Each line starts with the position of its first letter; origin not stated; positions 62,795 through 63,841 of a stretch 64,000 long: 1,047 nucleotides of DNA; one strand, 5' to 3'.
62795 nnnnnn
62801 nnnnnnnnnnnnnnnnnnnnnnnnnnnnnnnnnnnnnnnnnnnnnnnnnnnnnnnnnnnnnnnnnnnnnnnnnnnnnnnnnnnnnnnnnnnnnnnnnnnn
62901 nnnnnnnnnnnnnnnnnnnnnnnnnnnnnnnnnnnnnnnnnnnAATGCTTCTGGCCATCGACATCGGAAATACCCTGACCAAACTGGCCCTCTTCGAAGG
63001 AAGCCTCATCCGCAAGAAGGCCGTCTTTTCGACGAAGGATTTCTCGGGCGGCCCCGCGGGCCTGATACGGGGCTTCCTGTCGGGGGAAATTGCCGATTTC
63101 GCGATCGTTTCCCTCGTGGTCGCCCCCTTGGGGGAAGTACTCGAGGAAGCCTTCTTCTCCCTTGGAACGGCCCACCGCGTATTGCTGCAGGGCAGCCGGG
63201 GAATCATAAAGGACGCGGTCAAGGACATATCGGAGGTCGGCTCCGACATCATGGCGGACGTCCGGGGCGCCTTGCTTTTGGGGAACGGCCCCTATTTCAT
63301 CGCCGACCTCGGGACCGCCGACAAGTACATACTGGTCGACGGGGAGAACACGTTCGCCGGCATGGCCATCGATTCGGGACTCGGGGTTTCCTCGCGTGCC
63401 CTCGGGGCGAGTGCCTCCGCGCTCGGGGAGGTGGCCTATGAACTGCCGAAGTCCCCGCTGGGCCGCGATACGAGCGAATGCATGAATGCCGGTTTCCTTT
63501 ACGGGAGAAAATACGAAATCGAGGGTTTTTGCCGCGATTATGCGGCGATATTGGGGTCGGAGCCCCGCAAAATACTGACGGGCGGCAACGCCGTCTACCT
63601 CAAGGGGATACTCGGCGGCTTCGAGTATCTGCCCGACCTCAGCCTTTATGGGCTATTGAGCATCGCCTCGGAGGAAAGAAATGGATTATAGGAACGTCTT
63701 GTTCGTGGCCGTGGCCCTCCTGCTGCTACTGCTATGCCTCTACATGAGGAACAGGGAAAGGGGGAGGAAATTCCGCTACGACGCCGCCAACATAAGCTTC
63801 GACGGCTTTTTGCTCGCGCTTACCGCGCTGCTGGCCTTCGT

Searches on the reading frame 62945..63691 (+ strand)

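Call 96: search_protein_families(library=pfam, proteins=[window:62945-63691:+], max_evalue=0.00001)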
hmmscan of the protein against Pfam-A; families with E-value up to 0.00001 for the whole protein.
window:62945-63691:+ (248 aa): 1 family
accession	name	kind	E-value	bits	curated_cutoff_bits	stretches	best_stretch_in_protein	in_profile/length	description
PF03309.20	Pan_kinase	-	4.4e-28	99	24.7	1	2-197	1-204/205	Type III pantothenate kinase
